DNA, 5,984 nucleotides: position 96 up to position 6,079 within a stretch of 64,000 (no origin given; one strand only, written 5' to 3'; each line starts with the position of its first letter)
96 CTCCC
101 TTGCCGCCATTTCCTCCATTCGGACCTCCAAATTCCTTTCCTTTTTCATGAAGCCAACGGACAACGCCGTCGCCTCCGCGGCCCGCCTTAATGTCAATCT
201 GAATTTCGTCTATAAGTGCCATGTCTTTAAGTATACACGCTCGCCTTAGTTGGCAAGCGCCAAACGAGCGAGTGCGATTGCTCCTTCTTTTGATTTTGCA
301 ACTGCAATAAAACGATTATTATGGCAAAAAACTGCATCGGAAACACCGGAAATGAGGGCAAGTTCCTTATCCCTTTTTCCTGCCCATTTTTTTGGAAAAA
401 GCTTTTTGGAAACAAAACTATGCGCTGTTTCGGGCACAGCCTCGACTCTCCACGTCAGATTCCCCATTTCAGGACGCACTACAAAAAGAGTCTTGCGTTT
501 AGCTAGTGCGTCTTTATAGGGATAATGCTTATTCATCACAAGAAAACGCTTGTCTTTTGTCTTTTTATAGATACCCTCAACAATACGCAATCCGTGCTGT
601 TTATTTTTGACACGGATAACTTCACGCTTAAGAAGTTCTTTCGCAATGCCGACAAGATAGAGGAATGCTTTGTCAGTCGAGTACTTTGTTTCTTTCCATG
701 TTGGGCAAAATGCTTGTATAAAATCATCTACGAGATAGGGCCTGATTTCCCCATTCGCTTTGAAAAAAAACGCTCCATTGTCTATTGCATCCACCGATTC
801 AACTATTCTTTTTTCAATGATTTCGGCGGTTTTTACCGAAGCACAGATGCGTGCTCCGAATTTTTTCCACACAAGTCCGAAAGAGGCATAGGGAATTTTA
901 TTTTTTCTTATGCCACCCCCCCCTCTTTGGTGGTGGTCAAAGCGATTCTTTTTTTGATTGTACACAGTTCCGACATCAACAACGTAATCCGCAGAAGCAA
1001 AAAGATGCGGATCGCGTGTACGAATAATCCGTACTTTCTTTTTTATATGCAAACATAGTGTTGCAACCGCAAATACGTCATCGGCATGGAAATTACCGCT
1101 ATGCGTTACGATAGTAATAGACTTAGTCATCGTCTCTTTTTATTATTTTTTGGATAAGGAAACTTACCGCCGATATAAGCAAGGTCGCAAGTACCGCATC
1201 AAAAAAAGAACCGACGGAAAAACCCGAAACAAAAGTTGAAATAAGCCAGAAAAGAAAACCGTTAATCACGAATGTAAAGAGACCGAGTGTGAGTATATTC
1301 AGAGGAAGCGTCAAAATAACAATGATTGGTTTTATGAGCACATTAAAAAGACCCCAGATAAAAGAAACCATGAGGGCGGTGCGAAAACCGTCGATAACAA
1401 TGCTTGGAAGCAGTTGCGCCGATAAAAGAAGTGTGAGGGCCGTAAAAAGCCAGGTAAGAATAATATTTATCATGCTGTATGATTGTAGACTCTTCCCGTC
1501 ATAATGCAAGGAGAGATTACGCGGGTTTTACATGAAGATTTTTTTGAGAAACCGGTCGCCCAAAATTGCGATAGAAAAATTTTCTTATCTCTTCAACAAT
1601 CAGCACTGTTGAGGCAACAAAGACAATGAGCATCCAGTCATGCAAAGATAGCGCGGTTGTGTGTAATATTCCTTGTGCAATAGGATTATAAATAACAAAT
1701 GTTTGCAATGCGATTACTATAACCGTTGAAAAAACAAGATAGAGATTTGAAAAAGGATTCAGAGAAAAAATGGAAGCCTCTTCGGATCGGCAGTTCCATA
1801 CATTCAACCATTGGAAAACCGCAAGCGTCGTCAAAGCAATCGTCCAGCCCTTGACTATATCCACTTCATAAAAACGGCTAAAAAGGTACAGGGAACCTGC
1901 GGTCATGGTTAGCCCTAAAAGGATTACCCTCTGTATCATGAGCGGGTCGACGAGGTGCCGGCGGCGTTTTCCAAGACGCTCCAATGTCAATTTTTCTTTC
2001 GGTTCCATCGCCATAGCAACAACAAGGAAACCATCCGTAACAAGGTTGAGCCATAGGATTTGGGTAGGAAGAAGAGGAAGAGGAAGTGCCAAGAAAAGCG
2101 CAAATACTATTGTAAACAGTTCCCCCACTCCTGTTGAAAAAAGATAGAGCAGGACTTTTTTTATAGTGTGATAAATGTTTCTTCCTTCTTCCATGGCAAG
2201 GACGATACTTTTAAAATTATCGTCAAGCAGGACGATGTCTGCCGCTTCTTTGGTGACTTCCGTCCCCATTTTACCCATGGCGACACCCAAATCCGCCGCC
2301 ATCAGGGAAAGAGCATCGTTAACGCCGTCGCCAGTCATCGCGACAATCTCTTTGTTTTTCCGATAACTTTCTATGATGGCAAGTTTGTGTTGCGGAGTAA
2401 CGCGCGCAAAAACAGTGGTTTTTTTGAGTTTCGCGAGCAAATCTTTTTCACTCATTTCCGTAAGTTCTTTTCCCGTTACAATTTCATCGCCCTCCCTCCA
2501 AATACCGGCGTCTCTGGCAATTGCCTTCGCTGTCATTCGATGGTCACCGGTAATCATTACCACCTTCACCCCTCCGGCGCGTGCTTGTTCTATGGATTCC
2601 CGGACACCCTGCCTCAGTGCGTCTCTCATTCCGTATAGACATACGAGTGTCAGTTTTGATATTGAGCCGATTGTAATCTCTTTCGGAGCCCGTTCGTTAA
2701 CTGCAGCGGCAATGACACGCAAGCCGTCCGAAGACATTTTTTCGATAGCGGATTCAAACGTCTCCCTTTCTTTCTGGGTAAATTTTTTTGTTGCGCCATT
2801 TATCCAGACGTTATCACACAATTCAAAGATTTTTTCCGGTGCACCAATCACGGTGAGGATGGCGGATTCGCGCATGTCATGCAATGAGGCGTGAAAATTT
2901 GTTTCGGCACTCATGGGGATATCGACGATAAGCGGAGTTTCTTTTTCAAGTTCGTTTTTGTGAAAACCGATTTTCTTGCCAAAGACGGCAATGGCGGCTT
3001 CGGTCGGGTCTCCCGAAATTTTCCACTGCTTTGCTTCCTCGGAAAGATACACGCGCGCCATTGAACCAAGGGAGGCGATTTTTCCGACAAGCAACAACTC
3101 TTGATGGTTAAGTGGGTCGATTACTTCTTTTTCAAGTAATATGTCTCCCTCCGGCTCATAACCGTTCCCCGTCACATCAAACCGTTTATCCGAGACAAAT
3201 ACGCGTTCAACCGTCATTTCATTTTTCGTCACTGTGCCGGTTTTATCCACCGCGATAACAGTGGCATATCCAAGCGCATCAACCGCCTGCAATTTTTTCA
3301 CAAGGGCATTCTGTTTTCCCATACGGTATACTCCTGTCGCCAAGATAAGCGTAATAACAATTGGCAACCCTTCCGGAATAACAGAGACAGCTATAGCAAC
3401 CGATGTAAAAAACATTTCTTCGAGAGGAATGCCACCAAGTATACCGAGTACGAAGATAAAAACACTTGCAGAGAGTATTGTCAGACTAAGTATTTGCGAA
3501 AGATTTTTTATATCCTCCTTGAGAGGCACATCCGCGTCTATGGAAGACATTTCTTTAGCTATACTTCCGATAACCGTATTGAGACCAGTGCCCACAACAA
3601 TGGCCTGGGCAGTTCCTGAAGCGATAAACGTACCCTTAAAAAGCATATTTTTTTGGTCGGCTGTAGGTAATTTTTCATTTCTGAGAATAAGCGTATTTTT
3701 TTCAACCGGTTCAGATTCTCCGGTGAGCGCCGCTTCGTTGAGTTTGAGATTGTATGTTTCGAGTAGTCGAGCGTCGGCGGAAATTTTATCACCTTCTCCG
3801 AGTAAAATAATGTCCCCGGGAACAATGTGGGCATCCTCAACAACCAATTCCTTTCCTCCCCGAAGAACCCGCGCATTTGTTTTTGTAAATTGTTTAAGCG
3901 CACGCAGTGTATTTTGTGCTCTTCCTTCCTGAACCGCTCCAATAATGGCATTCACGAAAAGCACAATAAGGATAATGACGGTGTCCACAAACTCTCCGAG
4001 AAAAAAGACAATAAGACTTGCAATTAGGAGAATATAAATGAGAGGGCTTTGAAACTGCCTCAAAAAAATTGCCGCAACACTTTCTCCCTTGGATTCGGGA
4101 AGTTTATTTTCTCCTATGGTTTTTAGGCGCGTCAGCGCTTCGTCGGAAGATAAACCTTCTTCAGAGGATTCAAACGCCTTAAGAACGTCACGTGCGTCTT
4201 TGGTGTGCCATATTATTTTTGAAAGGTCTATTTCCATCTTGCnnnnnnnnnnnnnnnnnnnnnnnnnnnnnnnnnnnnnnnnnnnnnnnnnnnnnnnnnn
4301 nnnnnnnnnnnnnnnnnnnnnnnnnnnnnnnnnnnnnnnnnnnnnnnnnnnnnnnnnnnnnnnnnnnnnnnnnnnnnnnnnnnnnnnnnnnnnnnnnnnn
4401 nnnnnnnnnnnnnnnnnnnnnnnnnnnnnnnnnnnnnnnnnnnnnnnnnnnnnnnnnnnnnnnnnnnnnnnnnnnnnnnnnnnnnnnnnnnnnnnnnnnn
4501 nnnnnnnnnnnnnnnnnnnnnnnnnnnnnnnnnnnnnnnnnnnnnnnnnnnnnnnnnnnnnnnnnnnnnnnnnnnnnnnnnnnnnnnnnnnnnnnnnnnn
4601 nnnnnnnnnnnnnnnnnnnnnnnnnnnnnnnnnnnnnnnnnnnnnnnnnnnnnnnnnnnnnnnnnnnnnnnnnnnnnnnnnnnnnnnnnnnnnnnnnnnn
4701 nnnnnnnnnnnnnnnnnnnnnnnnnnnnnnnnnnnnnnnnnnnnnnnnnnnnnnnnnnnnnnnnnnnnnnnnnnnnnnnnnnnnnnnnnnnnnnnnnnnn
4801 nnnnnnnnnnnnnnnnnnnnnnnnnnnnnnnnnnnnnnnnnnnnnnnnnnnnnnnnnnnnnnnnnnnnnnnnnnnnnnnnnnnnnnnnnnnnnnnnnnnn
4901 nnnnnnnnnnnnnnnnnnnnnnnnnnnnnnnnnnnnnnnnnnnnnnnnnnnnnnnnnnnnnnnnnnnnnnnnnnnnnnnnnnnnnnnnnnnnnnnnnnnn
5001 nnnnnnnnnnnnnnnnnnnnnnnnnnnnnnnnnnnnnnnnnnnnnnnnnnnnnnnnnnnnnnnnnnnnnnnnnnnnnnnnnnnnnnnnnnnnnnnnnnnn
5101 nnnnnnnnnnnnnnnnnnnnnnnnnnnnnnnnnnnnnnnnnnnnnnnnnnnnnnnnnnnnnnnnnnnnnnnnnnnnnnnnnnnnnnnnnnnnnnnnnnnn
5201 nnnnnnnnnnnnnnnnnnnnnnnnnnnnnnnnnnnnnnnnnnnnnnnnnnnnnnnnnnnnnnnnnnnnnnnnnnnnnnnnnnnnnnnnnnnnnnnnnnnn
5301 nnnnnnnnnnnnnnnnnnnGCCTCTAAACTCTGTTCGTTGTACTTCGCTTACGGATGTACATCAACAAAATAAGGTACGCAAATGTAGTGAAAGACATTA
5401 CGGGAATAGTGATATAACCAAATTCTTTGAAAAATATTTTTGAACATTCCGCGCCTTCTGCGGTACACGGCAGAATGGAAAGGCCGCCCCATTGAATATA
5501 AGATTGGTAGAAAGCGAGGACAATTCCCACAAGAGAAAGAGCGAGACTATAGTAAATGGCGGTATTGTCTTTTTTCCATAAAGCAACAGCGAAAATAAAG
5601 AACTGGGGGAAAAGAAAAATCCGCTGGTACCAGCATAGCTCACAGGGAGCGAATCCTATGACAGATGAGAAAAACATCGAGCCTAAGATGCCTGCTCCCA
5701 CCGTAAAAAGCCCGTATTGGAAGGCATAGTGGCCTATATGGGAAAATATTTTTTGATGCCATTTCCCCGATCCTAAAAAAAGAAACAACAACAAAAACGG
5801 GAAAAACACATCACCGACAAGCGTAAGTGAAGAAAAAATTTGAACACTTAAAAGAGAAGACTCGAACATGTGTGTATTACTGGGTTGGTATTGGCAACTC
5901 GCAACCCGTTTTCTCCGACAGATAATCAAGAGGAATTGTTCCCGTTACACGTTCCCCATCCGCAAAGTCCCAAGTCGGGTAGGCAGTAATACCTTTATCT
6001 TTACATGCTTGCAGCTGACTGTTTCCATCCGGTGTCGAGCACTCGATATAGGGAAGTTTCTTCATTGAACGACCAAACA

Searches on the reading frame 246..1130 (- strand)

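Call 43: search_protein_families(library=pfam, proteins=[window:246-1130:-], max_evalue=0.05)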
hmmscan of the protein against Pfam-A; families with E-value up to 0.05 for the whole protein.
window:246-1130:- (294 aa): 1 family
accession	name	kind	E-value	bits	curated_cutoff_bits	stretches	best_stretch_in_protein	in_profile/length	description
PF03690.18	MYG1_exonuc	-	3.1e-69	234.5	22.1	1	6-292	1-318/318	Uncharacterised protein family (UPF0160)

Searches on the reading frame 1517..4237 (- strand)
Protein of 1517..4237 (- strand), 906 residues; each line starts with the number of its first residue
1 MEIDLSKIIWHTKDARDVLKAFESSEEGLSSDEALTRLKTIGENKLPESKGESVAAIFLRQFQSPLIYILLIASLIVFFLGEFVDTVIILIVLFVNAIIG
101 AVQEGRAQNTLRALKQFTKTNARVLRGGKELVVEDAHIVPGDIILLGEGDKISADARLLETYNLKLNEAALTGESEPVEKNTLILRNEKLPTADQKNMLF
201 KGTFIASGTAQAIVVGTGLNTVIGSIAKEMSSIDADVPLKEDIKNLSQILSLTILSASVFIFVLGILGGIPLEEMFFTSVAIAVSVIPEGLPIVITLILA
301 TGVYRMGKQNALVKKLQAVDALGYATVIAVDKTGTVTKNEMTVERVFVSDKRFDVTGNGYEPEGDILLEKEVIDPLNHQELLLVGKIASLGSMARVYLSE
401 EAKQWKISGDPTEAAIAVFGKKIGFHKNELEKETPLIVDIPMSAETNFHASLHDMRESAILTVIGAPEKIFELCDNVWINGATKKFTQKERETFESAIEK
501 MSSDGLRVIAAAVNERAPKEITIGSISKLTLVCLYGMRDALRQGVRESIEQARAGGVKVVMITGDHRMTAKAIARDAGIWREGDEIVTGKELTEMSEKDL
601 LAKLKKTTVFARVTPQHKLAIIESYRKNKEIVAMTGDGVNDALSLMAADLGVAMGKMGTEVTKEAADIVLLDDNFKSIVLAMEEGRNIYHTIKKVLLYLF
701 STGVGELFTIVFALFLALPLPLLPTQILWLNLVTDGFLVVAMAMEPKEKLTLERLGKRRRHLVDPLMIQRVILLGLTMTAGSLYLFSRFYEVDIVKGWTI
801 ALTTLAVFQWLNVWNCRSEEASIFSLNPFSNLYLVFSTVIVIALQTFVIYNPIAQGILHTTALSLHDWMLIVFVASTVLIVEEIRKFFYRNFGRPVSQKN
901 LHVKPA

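Call 43: search_protein_families(library=pfam, proteins=[window:1517-4237:-], max_evalue=0.05)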
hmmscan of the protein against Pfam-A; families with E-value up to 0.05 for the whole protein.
window:1517-4237:- (906 aa): 7 families
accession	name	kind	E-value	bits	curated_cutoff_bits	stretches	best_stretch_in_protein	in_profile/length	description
PF00122.25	E1-E2_ATPase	-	1.7e-44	151.9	28.1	1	118-308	3-180/181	E1-E2 ATPase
PF00689.26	Cation_ATPase_C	-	1.9e-42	145.5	27.3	1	719-888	1-175/175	Cation transporting ATPase, C-terminus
PF00690.31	Cation_ATPase_N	-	6e-20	71.1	20.4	1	10-76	1-68/69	Cation transporter/ATPase, N-terminus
PF00702.32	Hydrolase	-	1.3e-15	58.7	26.4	1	327-649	3-191/191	haloacid dehalogenase-like hydrolase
PF13246.12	Cation_ATPase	-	3.3e-14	53.1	21.7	1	393-476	5-90/91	Cation transport ATPase (P-type)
PF08282.18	Hydrolase_3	-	0.0008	19.6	20.9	1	621-679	195-252/255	haloacid dehalogenase-like hydrolase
PF12710.13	HAD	-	0.003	18.4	27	1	540-641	85-184/189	haloacid dehalogenase-like hydrolase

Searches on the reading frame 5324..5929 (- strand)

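Call 71: search_protein_families(library=pfam, proteins=[window:5324-5929:-], max_evalue=0.001)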
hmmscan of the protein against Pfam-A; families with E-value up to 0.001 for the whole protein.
window:5324-5929:- (201 aa): 1 family
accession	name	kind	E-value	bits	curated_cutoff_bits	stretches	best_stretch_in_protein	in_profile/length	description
PF02600.21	DsbB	-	1.5e-12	48.6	22.1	1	75-190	10-145/148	Disulfide bond formation protein DsbB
